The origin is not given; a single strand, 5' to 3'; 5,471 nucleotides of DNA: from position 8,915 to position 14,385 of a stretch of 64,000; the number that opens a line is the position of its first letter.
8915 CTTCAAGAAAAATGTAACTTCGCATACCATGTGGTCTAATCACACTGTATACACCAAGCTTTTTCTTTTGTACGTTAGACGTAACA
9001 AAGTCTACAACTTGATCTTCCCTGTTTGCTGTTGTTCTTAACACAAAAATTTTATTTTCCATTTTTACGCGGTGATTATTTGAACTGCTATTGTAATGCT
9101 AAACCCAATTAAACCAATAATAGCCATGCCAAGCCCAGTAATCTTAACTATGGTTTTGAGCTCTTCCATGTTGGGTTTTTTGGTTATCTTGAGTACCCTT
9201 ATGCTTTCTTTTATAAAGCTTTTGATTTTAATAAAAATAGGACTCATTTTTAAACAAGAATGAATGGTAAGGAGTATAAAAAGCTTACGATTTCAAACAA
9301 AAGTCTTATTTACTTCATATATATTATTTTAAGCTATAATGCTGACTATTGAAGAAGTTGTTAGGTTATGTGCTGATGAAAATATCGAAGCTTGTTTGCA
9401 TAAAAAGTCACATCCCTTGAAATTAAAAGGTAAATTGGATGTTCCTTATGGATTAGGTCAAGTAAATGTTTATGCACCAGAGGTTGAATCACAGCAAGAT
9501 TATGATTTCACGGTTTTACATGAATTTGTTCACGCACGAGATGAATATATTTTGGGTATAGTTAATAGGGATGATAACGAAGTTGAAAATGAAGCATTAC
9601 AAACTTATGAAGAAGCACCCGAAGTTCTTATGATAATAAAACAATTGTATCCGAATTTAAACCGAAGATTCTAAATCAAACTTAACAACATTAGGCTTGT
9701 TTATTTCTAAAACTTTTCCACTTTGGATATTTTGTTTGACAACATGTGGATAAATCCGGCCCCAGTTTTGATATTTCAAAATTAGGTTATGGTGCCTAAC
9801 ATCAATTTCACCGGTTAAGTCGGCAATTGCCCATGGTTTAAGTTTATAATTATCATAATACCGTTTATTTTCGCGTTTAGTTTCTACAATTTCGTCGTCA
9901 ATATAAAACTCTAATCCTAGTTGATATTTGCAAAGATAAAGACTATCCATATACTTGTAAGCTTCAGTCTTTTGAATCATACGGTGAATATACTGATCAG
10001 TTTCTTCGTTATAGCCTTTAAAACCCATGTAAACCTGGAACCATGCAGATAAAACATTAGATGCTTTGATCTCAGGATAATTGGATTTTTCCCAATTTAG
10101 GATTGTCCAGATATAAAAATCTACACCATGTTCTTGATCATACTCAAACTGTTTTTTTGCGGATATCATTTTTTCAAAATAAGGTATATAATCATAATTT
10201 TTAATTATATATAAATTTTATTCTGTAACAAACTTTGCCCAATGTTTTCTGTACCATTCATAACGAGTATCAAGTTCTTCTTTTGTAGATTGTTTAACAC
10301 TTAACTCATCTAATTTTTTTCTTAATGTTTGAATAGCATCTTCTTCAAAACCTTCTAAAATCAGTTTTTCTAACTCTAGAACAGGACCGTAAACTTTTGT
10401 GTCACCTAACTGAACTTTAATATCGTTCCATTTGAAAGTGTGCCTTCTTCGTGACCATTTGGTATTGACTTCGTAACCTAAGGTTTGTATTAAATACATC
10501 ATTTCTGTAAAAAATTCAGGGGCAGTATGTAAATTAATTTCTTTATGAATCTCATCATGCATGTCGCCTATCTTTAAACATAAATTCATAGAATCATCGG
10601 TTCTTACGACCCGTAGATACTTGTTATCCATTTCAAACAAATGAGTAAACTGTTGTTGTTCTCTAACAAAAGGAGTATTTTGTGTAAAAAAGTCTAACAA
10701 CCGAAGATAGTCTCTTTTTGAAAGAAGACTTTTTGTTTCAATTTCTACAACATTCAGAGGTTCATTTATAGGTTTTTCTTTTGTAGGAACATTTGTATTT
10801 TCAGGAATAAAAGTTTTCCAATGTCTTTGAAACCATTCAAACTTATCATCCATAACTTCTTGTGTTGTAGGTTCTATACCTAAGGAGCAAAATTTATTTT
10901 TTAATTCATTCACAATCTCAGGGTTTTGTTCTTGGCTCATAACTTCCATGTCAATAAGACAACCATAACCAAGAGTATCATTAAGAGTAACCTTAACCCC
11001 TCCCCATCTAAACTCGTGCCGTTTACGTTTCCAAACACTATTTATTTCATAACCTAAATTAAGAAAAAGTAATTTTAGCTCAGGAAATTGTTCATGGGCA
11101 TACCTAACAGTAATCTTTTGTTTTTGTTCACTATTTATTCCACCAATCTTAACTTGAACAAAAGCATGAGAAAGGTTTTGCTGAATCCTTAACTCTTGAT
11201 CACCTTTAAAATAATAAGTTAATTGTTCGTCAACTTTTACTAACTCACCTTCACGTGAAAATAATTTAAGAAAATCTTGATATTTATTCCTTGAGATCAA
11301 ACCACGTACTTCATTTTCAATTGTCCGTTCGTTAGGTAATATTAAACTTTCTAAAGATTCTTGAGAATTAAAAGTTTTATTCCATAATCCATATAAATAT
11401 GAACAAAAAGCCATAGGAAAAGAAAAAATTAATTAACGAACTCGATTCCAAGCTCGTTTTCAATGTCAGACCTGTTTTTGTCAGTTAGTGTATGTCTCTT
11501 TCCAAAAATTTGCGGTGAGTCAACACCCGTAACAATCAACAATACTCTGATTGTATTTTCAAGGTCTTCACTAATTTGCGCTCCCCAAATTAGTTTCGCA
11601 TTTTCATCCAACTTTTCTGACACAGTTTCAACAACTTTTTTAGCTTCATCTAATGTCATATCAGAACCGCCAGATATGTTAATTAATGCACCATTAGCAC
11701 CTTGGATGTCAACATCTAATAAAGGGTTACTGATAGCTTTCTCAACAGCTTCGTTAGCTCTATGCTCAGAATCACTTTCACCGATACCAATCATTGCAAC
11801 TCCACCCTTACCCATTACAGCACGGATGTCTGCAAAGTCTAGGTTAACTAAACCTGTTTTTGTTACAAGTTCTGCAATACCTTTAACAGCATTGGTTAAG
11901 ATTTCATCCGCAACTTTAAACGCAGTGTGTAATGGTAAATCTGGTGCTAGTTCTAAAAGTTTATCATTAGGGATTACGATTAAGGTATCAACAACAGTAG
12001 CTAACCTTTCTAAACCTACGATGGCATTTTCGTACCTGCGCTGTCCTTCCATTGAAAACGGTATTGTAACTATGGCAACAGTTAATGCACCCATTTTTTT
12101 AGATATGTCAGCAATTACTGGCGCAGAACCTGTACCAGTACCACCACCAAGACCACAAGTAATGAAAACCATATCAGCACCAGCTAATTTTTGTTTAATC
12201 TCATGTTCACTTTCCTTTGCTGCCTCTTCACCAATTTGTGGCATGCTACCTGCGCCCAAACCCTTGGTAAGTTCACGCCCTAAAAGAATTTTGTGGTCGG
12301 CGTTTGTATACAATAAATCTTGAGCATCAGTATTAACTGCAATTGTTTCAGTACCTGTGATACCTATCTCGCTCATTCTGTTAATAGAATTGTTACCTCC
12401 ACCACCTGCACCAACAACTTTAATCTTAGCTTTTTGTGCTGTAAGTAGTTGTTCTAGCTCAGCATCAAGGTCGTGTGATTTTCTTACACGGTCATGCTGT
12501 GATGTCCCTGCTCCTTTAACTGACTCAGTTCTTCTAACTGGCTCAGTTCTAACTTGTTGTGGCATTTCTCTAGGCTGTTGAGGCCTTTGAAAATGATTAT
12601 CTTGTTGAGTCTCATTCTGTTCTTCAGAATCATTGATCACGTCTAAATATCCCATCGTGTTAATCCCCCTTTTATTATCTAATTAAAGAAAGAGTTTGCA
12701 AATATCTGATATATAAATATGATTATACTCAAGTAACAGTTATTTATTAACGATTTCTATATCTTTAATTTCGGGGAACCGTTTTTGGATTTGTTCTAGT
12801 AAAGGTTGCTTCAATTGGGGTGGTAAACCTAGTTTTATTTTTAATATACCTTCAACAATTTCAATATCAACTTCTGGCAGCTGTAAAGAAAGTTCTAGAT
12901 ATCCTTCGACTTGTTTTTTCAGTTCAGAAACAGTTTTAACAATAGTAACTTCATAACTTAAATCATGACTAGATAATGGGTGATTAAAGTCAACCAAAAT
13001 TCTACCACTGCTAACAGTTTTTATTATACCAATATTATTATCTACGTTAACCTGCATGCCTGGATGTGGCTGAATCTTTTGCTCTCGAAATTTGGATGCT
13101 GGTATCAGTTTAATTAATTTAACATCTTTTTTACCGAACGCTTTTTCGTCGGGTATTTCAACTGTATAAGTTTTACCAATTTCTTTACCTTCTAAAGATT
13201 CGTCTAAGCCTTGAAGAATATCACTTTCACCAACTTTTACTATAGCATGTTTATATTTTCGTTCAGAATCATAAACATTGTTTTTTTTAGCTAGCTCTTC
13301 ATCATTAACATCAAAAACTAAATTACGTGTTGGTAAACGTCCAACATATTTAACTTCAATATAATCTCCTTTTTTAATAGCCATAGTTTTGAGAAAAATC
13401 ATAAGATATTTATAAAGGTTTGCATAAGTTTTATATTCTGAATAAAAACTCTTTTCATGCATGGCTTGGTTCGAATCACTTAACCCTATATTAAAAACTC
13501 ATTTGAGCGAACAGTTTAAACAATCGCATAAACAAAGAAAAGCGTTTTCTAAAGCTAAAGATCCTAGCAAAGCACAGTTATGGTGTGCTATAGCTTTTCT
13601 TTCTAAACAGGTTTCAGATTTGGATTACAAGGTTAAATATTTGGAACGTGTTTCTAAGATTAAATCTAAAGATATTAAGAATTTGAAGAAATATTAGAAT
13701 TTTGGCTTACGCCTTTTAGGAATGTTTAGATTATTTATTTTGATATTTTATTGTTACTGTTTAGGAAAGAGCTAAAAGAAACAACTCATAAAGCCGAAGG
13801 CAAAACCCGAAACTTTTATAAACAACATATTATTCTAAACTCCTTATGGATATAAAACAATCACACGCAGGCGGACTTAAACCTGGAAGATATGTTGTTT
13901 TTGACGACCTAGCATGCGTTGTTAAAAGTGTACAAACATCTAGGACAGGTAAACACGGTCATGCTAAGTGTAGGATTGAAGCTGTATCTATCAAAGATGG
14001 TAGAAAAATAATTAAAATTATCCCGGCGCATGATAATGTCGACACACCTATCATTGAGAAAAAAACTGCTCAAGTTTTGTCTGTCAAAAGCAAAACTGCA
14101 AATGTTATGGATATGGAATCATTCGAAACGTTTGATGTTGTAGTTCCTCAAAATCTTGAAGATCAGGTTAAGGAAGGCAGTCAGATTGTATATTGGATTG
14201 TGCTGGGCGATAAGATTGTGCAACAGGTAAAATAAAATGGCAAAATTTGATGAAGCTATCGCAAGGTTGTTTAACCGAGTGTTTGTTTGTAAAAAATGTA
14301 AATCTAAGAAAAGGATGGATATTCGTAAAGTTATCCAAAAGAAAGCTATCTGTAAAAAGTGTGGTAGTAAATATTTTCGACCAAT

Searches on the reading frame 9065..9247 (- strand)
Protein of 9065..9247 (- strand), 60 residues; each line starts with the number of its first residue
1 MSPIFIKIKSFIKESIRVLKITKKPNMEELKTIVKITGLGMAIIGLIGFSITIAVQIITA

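Call 27: search_protein_families(library=pfam, proteins=[window:9065-9247:-], max_evalue=0.01)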
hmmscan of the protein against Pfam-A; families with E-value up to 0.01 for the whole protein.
window:9065-9247:- (60 aa): 1 family
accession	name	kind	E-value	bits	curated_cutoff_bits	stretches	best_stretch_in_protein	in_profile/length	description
PF00584.25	SecE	-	1.8e-06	28.2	22.7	1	9-56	1-48/55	SecE/Sec61-gamma subunits of protein translocation complex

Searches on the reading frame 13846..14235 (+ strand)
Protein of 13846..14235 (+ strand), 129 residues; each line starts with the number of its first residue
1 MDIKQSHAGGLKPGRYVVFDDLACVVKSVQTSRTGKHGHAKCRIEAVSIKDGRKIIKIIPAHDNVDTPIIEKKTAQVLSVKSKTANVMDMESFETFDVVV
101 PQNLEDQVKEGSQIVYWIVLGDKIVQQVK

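Call 7: search_protein_families(library=pfam, proteins=[window:13846-14235:+])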
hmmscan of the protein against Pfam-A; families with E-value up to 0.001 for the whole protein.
window:13846-14235:+ (129 aa): 1 family
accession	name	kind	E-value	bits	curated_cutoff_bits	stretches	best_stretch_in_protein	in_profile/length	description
PF21485.3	IF5A-like_N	-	2.7e-13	50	27.1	1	6-61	6-61/63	Translation initiation factor 5A-like, N-terminal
